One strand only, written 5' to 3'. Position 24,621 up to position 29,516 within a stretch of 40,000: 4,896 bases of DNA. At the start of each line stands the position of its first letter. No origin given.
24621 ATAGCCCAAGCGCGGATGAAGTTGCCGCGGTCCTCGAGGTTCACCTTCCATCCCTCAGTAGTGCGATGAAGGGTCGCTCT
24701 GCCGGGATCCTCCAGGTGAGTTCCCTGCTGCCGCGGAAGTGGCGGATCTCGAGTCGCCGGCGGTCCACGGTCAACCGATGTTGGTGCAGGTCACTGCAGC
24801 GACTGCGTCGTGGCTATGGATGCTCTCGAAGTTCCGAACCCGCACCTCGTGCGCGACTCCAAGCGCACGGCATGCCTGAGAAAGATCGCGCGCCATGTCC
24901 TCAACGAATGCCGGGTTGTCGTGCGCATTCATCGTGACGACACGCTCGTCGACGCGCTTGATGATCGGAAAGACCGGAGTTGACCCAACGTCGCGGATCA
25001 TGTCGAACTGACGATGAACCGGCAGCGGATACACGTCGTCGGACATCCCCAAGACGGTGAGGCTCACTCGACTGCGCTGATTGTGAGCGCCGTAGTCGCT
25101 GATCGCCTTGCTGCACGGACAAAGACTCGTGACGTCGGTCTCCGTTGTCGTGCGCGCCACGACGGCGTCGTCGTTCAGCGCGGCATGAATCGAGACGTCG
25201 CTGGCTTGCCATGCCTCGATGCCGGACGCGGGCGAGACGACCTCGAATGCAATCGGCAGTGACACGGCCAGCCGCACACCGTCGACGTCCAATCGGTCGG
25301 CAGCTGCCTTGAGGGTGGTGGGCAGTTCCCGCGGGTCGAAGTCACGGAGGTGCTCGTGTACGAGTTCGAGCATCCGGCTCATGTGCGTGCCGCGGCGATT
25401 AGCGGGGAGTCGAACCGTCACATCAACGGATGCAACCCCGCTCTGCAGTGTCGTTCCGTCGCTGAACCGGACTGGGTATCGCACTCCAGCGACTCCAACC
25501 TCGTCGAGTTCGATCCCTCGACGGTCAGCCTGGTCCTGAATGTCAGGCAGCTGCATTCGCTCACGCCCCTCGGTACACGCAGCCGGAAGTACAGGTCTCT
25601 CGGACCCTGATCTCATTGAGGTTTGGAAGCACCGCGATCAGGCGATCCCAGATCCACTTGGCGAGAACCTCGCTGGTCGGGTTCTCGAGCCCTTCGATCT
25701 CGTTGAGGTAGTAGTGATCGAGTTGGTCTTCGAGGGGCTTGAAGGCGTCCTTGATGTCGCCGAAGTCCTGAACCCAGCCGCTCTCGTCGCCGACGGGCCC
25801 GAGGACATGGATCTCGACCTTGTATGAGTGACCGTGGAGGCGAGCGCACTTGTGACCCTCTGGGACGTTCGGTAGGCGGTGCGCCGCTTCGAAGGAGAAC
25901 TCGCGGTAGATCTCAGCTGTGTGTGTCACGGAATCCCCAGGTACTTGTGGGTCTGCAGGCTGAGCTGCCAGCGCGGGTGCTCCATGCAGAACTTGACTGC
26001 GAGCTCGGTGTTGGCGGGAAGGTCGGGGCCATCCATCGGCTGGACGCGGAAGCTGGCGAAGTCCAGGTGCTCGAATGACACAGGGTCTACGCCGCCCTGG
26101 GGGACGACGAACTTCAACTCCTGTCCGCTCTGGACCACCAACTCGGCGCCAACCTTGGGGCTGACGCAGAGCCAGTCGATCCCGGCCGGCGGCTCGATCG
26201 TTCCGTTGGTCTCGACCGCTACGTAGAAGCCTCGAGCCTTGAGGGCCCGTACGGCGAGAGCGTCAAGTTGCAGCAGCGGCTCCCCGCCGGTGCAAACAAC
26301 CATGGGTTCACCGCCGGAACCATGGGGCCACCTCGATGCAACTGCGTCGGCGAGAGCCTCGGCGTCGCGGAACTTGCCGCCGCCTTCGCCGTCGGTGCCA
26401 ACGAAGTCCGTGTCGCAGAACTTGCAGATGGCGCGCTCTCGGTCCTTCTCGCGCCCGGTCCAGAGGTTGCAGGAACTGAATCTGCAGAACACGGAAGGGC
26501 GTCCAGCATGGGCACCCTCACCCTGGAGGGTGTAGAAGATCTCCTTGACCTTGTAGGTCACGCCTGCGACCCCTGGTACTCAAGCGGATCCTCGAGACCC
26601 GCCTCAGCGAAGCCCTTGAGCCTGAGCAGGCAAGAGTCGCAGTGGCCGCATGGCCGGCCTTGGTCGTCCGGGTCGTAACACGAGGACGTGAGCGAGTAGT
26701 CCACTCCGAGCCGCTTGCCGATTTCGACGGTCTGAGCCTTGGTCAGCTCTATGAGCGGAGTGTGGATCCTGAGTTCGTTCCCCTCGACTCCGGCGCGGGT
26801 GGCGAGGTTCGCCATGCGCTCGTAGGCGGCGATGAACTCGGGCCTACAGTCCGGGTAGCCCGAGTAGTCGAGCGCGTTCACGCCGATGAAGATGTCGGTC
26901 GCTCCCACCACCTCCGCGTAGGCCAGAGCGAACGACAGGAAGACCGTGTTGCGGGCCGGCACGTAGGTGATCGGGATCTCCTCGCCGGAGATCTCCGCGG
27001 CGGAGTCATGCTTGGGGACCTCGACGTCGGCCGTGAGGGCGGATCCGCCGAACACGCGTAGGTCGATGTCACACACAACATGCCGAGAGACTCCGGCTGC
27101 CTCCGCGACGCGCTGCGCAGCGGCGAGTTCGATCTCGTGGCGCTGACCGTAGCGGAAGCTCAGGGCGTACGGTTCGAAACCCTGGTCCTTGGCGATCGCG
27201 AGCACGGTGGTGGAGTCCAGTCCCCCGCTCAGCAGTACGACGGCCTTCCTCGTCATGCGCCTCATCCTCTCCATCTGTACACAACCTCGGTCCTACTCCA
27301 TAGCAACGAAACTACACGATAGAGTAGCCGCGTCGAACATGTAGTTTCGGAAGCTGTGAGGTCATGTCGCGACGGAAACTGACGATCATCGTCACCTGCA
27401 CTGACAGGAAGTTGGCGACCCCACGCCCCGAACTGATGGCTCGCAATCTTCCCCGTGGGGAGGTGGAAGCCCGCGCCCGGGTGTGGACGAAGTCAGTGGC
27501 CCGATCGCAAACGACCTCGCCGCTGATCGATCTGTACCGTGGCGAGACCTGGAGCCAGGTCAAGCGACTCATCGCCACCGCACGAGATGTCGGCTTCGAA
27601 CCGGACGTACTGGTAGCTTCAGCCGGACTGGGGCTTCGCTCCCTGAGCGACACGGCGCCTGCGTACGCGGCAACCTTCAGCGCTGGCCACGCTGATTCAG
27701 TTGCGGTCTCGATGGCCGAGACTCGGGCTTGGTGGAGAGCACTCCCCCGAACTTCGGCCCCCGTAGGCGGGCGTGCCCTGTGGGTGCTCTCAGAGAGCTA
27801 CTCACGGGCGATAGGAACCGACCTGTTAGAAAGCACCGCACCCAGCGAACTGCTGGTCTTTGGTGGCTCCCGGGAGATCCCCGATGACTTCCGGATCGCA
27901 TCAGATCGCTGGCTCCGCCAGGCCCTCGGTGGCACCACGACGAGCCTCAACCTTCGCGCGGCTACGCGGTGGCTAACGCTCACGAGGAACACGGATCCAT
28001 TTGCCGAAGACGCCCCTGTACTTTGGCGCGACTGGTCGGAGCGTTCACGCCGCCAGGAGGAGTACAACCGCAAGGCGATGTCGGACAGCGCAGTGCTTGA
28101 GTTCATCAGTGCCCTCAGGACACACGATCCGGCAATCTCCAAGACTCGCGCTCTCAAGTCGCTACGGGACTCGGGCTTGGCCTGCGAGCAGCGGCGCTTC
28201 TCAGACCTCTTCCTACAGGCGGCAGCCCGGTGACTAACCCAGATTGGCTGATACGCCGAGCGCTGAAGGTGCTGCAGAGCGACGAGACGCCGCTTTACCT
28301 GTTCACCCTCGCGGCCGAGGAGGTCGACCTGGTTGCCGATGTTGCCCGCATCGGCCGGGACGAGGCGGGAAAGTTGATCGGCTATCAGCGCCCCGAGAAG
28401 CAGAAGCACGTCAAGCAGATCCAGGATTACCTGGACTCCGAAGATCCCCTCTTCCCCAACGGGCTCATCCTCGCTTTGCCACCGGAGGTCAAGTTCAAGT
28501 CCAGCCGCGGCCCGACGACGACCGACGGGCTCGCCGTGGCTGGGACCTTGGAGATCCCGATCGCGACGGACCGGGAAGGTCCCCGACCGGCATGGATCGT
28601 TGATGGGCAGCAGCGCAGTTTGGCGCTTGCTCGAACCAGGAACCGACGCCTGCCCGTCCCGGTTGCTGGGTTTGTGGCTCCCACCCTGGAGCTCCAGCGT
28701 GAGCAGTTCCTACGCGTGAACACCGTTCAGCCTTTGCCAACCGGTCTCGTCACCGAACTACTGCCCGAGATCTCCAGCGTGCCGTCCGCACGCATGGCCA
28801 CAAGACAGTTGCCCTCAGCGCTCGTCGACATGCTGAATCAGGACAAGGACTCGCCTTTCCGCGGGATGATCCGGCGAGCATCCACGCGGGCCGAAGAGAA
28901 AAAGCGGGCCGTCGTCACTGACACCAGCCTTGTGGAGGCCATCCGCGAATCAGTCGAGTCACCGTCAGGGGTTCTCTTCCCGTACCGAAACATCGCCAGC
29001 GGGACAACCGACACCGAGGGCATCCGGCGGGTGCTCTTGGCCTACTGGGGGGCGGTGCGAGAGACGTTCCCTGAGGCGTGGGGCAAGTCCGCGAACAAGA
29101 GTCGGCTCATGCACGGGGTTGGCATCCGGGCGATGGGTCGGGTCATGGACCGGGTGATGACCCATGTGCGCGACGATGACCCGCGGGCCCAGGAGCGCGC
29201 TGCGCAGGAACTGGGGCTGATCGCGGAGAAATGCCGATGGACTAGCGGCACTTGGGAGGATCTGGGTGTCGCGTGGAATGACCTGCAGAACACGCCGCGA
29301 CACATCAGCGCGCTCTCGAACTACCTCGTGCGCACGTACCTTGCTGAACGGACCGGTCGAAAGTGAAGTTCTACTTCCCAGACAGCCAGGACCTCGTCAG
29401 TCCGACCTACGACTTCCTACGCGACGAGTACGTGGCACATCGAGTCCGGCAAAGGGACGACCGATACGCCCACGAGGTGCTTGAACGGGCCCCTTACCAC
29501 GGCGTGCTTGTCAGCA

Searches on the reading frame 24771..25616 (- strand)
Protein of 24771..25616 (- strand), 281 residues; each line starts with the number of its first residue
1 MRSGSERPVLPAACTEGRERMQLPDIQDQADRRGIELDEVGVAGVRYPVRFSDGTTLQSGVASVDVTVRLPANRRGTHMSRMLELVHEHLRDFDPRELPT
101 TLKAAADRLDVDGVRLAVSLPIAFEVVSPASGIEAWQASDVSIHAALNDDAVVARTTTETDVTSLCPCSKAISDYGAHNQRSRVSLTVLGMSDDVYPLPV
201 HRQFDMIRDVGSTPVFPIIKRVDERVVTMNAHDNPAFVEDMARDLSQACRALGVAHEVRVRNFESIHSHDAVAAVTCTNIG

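Call 12: search_protein_families(library=ncbifam, proteins=[window:24771-25616:-], max_evalue=0.001)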
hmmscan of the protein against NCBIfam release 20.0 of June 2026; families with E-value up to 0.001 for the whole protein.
window:24771-25616:- (281 aa): 3 families
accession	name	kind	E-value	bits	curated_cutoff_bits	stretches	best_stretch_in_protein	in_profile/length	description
NF010200.1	PRK13674.1-1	equivalog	9.3e-63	212.3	215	1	24-276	1-269/270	GTP cyclohydrolase FolE2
TIGR00294.2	TIGR00294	equivalog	1.5e-30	106.4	220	2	177-276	188-291/302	GTP cyclohydrolase MptA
NF010204.0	PRK13675.1-1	equivalog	6.6e-19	68.4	468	1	27-274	6-264/267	GTP cyclohydrolase IV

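Call 13: search_protein_families(library=padloc, proteins=[window:24771-25616:-], max_evalue=0.001)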
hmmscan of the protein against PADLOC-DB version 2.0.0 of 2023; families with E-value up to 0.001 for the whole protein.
window:24771-25616:- (281 aa): 0 families

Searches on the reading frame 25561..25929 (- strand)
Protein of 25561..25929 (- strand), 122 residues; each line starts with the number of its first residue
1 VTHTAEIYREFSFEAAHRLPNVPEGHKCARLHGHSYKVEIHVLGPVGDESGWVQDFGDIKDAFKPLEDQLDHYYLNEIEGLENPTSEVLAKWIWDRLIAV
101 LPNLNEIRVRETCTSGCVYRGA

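Call 65: search_protein_families(library=ncbifam, proteins=[window:25561-25929:-], max_evalue=0.001)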
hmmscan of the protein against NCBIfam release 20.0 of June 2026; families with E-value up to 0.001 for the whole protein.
window:25561-25929:- (122 aa): 2 families
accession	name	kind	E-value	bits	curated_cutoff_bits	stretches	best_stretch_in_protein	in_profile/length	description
TIGR00039.1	6PTHBS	subfamily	2.9e-33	114.8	125.5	1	5-121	2-121/124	6-pyruvoyl tetrahydropterin synthase/6-carboxytetrahydropterin synthase family protein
TIGR03367.1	queuosine_QueD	equivalog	3.4e-33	113.9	89.25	1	6-97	1-90/92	6-carboxytetrahydropterin synthase QueD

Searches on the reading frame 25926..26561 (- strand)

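Call 12: search_protein_families(library=ncbifam, proteins=[window:25926-26561:-], max_evalue=0.001)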
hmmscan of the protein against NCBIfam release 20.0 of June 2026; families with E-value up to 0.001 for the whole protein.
window:25926-26561:- (211 aa): 7 families
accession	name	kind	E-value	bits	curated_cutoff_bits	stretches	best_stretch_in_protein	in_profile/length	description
TIGR04508.1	queE_Cx14CxxC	equivalog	4.8e-102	340.2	240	1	3-211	1-208/208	7-carboxy-7-deazaguanine synthase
TIGR04322.1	rSAM_QueE_Ecoli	equivalog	6.3e-18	65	200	1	9-210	1-214/215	7-carboxy-7-deazaguanine synthase QueE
TIGR04349.1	rSAM_QueE_gams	hypoth_equivalog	8e-14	51.8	300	1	4-123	2-101/210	7-carboxy-7-deazaguanine synthase QueE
TIGR03963.1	rSAM_QueE_Clost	equivalog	8.1e-13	48.6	260.1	1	3-123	1-105/219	putative 7-carboxy-7-deazaguanine synthase QueE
TIGR03365.1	Bsubt_queE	equivalog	5.6e-11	42.4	206.1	1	3-152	3-143/238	7-carboxy-7-deazaguanine synthase QueE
TIGR02495.1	NrdG2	equivalog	0.00051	19.4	131.15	1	66-122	48-101/193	anaerobic ribonucleoside-triphosphate reductase activating protein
TIGR02493.1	PFLA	equivalog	0.00067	19.1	231.75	1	46-122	29-105/235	pyruvate formate-lyase-activating protein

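Call 13: search_protein_families(library=padloc, proteins=[window:25926-26561:-], max_evalue=0.001)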
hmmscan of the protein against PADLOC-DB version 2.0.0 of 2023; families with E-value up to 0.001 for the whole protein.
window:25926-26561:- (211 aa): 0 families

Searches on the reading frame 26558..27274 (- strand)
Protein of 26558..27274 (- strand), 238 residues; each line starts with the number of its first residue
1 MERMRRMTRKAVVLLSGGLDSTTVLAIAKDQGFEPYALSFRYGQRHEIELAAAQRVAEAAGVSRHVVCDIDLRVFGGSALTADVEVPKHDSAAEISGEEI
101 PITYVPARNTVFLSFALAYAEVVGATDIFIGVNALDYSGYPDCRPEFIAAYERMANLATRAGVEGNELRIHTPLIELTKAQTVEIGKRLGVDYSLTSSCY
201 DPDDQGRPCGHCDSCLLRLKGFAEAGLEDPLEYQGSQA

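Call 12: search_protein_families(library=ncbifam, proteins=[window:26558-27274:-], max_evalue=0.001)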
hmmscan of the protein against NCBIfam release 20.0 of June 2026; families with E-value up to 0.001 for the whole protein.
window:26558-27274:- (238 aa): 8 families
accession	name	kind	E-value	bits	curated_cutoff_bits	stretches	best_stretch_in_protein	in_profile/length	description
TIGR00364.1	TIGR00364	equivalog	1.1e-63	214.4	150.3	1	11-218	1-201/201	7-cyano-7-deazaguanine synthase QueC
NF008317.0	PRK11106.1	equivalog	1.3e-42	145.8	378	1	9-224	2-212/231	7-cyano-7-deazaguanine synthase QueC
TIGR00032.1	argG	equivalog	5.3e-07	29.3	268.2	1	11-69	2-59/394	argininosuccinate synthase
TIGR01536.1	asn_synth_AEB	equivalog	4.2e-06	26.1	267.1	1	9-67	253-313/517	asparagine synthase (glutamine-hydrolyzing)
TIGR00268.2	TIGR00268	equivalog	0.00015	21.2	150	0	8-66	13-73/259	ATP-dependent sacrificial sulfur transferase LarE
NF010587.0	PRK13980.1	equivalog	0.00017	20.9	255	0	8-70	31-94/267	NAD+ synthase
NF041925.1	QatC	equivalog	0.00021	20.3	280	0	194-234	280-327/398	Qat anti-phage system QueC-like protein QatC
NF001138.1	PRK00143.1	equivalog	0.00094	18.2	284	0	11-66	2-59/345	tRNA 2-thiouridine(34) synthase MnmA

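Call 13: search_protein_families(library=padloc, proteins=[window:26558-27274:-], max_evalue=0.001)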
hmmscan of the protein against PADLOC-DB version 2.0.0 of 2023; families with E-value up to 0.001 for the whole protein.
window:26558-27274:- (238 aa): 1 family
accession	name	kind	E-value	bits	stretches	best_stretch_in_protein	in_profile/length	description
PDLC00911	QueC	-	1.9e-21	75.1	2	105-218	78-181/190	QueC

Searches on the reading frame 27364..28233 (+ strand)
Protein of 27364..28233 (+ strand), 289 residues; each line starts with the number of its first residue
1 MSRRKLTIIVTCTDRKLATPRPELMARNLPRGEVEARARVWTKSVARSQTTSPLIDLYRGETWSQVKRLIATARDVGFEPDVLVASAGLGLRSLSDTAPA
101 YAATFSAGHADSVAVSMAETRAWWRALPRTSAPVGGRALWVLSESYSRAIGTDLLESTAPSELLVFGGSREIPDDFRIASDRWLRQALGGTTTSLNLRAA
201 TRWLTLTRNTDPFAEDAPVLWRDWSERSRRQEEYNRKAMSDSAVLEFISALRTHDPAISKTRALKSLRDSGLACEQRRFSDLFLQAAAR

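Call 12: search_protein_families(library=ncbifam, proteins=[window:27364-28233:+], max_evalue=0.001)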
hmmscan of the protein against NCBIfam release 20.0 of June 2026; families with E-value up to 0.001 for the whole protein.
window:27364-28233:+ (289 aa): 0 families

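Call 13: search_protein_families(library=padloc, proteins=[window:27364-28233:+], max_evalue=0.001)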
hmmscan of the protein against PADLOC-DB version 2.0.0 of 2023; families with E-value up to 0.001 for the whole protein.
window:27364-28233:+ (289 aa): 10 families
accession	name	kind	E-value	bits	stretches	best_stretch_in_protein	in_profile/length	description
PDLC02817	DpdC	-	6.3e-100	332.3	1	4-287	2-294/299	DpdC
PDLC02814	DpdC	-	1.2e-34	117.5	1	141-285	2-147/151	DpdC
PDLC02818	DpdC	-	4.6e-30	103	2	5-131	3-135/319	DpdC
PDLC02815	DpdC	-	4.1e-28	96.7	1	6-285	7-304/312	DpdC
PDLC02813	DpdC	-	1.2e-08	32.7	1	4-134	2-123/310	DpdC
PDLC02816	DpdC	-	4.4e-08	30.8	1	37-125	37-121/313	DpdC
PDLC02823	DpdC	-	1.6e-07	29.4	1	100-286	5-215/223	DpdC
PDLC02820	DpdC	-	3.5e-06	25.1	1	41-125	41-129/165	DpdC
PDLC02819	DpdC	-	6.2e-05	21.3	1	240-284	50-94/101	DpdC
PDLC02821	DpdC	-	6.2e-05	20.9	1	240-282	119-161/170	DpdC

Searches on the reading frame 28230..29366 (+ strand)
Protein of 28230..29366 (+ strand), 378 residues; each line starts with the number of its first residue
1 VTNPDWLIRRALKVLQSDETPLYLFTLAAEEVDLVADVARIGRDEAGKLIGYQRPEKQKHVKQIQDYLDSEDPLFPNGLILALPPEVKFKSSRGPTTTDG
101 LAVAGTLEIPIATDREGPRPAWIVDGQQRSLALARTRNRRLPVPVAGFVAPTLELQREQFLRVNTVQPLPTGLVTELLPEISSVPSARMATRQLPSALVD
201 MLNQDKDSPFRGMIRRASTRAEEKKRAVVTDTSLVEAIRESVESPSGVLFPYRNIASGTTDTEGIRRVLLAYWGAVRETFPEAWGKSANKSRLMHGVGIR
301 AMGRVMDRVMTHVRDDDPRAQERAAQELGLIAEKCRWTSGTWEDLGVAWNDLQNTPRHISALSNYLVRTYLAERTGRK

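Call 12: search_protein_families(library=ncbifam, proteins=[window:28230-29366:+], max_evalue=0.001)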
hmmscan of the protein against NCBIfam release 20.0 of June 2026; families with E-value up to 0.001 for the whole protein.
window:28230-29366:+ (378 aa): 3 families
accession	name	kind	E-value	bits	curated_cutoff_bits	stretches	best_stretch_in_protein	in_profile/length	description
NF041060.1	DpdB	equivalog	1.1e-122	409.4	300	1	9-366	3-352/352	DGQHR domain-containing protein DpdB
TIGR03187.1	DGQHR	domain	3.7e-68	230.3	58.85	1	11-310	1-276/276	DGQHR domain-containing protein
TIGR04172.1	DGQHR_dnd_1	hypoth_equivalog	3.8e-14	52.5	450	1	21-239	12-239/381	DNA phosphorothioation-associated DGQHR protein 1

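Call 13: search_protein_families(library=padloc, proteins=[window:28230-29366:+], max_evalue=0.001)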
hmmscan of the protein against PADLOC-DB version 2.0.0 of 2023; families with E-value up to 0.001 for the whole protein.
window:28230-29366:+ (378 aa): 2 families
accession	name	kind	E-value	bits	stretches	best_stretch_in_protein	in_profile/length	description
PDLC02811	DpdB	-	1.8e-147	489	1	7-375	5-367/370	DpdB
PDLC02812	DpdB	-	5.1e-23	79.7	1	31-353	29-349/400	DpdB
